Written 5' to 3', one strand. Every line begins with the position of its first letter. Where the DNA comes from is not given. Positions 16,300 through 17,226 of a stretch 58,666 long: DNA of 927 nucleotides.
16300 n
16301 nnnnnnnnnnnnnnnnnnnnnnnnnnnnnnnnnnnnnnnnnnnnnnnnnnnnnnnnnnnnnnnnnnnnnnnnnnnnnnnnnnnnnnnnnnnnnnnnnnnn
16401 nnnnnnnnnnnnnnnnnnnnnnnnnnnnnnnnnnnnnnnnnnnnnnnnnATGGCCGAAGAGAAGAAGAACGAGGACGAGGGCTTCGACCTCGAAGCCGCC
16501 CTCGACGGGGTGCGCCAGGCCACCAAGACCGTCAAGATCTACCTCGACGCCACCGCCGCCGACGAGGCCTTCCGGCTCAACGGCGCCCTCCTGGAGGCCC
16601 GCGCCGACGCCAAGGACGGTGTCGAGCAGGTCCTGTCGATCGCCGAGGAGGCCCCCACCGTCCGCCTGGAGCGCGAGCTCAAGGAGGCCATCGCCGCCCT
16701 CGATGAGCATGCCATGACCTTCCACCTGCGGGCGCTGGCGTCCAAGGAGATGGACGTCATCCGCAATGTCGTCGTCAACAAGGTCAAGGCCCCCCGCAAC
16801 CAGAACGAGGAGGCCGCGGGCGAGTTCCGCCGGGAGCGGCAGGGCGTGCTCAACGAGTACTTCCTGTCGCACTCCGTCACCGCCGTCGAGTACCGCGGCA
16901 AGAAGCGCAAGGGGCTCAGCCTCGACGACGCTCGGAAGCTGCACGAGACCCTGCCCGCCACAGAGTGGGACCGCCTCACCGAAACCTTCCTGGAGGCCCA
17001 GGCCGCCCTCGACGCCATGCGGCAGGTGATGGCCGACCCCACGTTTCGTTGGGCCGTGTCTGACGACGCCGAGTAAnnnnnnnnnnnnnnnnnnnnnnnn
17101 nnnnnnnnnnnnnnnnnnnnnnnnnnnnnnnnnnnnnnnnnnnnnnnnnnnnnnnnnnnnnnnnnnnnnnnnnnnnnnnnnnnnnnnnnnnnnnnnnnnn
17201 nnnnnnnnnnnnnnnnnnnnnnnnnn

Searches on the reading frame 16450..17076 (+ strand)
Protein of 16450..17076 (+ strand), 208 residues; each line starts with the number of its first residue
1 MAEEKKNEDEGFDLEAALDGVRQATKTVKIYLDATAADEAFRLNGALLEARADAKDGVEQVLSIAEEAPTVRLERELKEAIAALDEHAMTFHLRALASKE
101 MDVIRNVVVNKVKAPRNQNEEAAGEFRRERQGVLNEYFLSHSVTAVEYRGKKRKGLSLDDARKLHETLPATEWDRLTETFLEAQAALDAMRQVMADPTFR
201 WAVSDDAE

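Call 29: search_protein_families(library=phrogs, proteins=[window:16450-17076:+], max_evalue=0.01)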
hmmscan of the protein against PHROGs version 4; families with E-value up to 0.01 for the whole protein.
window:16450-17076:+ (208 aa): 2 families
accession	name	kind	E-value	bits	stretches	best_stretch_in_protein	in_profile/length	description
phrog_15960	-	tail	1e-08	36.2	1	8-186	17-201/217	tail assembly chaperone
phrog_20192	-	tail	6e-06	26.5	1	8-178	17-180/357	tail assembly chaperone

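Call 30: search_protein_families(library=pfam, proteins=[window:16450-17076:+], max_evalue=0.01)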
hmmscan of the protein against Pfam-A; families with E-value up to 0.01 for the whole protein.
window:16450-17076:+ (208 aa): 0 families
